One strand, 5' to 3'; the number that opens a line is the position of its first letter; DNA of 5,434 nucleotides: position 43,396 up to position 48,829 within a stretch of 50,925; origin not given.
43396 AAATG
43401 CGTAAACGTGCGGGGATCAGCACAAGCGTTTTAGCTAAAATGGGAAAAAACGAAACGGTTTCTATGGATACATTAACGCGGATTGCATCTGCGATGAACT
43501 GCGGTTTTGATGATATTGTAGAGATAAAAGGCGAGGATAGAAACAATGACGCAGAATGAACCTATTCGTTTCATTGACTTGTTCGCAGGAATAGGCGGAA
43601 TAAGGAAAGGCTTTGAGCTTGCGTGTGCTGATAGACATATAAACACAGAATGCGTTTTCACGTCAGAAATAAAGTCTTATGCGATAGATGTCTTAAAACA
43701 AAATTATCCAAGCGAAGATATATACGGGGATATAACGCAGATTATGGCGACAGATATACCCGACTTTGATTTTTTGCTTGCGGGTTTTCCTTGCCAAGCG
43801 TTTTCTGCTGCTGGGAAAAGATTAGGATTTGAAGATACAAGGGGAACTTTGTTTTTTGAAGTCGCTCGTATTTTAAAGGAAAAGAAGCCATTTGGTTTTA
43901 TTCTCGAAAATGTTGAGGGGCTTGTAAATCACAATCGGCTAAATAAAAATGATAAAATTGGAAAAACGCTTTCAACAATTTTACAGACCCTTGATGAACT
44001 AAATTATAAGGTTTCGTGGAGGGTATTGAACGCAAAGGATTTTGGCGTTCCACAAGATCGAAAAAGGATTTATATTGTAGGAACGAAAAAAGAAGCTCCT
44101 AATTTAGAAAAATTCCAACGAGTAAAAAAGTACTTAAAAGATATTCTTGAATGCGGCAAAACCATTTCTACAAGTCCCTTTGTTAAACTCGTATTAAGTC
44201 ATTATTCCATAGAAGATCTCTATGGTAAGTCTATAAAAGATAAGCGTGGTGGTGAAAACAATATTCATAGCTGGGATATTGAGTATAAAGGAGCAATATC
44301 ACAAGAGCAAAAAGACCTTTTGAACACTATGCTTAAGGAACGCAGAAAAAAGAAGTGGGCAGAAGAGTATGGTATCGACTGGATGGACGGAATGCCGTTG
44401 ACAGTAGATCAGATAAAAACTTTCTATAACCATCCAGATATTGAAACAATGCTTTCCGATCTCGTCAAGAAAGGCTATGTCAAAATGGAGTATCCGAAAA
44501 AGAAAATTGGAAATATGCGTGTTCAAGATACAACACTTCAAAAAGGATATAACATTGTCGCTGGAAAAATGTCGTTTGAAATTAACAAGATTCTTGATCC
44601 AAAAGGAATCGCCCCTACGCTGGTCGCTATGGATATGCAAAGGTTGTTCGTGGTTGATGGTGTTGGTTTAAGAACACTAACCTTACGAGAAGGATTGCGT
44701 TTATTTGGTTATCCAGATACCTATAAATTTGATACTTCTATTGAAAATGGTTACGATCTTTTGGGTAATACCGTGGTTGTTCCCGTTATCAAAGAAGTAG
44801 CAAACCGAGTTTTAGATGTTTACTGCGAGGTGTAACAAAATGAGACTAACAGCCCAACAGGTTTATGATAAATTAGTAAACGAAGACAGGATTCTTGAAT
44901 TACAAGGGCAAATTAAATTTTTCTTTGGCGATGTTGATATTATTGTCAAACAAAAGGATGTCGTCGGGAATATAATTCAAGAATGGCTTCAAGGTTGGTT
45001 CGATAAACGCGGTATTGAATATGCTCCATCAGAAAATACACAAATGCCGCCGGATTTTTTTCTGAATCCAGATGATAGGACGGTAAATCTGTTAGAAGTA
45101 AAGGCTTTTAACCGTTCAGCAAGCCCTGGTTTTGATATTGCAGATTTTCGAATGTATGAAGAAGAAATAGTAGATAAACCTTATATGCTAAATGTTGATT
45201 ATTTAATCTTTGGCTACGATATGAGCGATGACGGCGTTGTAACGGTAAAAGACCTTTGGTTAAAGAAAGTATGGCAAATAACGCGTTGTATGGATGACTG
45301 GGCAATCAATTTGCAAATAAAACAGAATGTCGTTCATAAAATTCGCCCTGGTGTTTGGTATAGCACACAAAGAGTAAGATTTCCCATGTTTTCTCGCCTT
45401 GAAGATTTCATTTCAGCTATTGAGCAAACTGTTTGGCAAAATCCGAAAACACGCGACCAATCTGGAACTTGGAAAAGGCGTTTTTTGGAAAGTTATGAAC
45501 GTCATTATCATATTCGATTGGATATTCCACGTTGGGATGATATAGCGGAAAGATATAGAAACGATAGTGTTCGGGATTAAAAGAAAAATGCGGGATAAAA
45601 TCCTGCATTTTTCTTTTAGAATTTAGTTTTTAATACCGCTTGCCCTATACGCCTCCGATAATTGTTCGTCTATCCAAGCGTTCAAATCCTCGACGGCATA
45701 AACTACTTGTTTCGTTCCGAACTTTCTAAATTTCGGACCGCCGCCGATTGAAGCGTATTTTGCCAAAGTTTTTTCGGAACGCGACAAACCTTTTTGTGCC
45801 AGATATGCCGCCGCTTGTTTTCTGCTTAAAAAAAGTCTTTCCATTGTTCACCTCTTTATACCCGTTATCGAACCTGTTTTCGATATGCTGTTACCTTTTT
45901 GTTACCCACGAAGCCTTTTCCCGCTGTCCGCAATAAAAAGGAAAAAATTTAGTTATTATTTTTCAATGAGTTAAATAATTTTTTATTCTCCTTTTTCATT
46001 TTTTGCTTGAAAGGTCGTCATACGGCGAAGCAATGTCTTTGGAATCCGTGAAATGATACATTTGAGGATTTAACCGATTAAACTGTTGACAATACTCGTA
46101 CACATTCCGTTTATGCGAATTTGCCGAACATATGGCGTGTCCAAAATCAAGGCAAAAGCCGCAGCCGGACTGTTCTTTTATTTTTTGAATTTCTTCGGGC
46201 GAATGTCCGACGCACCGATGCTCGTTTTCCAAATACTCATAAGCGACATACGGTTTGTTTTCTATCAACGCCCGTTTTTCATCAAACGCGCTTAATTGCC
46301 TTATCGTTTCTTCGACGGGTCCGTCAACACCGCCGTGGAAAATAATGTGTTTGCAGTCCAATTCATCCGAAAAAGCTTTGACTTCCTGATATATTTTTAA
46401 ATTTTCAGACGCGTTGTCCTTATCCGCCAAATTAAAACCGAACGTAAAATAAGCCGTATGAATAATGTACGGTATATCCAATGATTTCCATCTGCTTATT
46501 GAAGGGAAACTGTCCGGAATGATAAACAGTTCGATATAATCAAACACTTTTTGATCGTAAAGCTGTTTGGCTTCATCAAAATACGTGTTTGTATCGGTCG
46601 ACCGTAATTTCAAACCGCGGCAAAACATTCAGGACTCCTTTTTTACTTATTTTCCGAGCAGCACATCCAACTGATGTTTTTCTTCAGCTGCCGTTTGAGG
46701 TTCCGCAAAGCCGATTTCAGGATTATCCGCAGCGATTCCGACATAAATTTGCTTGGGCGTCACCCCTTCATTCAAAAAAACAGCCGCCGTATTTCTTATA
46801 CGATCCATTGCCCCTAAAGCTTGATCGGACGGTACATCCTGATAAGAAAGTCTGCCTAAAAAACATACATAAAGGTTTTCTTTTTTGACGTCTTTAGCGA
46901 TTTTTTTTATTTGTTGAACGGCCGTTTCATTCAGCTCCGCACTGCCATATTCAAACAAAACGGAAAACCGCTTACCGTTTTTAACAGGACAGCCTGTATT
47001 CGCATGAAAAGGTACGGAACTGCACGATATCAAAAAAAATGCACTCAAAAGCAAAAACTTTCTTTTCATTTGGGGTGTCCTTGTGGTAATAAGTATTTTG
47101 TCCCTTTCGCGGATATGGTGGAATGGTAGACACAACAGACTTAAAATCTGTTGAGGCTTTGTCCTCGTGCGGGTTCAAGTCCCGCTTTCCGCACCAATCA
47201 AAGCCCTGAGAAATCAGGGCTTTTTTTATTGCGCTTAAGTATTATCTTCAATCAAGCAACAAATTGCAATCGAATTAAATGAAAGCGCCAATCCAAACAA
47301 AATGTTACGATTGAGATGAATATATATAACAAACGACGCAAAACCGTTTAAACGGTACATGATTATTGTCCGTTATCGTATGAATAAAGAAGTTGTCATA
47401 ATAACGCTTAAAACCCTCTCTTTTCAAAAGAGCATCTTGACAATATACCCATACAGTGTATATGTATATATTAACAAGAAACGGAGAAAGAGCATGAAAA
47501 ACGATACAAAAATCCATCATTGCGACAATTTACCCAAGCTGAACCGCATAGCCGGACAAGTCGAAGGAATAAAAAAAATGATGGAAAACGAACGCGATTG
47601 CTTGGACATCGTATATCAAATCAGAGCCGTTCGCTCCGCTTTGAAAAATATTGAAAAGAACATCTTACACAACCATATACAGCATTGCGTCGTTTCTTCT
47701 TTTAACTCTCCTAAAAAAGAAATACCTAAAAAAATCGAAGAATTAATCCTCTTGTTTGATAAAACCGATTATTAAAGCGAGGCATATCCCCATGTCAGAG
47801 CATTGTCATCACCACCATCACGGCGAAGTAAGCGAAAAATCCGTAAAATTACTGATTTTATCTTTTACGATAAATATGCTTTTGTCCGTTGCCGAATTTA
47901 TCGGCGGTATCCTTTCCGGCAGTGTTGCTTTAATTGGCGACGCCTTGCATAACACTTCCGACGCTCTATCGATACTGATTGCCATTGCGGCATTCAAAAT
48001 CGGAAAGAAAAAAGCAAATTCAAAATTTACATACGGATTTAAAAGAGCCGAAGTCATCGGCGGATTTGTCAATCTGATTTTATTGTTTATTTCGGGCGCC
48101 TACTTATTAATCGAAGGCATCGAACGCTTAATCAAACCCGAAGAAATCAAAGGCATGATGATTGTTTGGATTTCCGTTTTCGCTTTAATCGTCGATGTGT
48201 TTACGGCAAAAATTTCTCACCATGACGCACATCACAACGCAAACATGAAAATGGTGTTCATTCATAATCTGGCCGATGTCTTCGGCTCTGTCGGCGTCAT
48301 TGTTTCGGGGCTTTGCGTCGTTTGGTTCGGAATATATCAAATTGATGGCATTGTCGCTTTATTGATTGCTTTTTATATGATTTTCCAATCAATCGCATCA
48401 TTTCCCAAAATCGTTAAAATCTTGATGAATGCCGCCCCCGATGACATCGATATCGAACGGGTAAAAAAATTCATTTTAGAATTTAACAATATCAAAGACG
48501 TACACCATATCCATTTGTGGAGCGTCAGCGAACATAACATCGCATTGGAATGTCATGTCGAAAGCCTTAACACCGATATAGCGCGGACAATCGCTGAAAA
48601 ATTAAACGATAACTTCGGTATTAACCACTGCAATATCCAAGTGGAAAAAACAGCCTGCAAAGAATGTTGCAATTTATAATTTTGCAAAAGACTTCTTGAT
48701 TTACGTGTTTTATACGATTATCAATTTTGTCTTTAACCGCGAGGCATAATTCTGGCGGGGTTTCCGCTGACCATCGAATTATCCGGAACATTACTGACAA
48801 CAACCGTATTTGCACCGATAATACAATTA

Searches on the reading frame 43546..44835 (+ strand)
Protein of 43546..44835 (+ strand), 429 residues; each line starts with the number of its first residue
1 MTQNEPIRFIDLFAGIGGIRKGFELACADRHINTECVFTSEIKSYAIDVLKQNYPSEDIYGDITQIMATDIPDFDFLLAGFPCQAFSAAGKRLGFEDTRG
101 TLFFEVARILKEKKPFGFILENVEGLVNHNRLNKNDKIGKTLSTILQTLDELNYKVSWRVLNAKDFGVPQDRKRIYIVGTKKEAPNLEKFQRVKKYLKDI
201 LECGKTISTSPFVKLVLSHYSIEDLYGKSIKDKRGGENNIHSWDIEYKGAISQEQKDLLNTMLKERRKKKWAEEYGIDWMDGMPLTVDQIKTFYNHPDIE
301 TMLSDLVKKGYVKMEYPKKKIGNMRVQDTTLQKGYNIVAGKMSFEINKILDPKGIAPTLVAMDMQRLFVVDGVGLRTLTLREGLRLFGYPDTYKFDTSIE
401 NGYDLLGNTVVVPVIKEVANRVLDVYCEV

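Call 29: search_protein_families(library=pfam, proteins=[window:43546-44835:+], max_evalue=0.0001)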
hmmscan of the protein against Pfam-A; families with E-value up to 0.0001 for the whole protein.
window:43546-44835:+ (429 aa): 1 family
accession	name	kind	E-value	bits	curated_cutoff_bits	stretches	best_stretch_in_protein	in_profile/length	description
PF00145.23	DNA_methylase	-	6.2e-84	282.6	22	1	7-422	1-322/324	C-5 cytosine-specific DNA methylase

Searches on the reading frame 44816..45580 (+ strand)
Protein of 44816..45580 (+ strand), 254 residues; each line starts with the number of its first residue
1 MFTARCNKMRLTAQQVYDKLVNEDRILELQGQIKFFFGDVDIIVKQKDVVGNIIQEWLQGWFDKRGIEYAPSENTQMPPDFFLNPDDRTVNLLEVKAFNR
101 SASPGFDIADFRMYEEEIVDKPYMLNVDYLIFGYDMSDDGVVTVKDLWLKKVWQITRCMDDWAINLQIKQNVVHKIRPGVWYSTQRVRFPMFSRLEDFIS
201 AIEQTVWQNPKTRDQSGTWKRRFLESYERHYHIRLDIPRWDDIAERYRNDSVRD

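Call 29: search_protein_families(library=pfam, proteins=[window:44816-45580:+], max_evalue=0.0001)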
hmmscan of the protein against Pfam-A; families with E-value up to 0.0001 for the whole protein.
window:44816-45580:+ (254 aa): 1 family
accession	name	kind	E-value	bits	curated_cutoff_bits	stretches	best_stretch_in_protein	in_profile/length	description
PF09564.16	RE_NgoBV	-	3e-133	443.1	25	1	11-247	2-238/238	NgoBV restriction endonuclease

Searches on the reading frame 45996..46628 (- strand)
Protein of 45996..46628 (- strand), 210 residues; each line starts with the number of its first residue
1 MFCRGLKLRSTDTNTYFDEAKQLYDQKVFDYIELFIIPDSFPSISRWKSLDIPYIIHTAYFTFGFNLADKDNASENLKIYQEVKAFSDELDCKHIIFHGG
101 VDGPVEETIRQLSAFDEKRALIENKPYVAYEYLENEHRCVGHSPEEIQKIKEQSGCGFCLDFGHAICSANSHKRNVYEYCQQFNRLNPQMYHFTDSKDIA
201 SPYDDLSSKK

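Call 29: search_protein_families(library=pfam, proteins=[window:45996-46628:-], max_evalue=0.0001)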
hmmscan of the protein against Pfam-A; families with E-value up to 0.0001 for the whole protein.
window:45996-46628:- (210 aa): 1 family
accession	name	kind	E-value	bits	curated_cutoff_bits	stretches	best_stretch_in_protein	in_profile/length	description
PF01261.30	AP_endonuc_2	-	4.8e-09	36.7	31.1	1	50-197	40-189/249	Xylose isomerase-like TIM barrel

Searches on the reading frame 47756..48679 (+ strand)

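Call 29: search_protein_families(library=pfam, proteins=[window:47756-48679:+], max_evalue=0.0001)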
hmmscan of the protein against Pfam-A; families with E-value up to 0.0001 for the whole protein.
window:47756-48679:+ (307 aa): 2 families
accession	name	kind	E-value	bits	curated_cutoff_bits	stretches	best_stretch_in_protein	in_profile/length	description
PF01545.26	Cation_efflux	-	2.3e-44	152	26.6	1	33-224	1-198/198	Cation efflux family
PF16916.11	ZT_dimer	-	1.9e-11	44.2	26.7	1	228-298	1-77/78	Dimerisation domain of Zinc Transporter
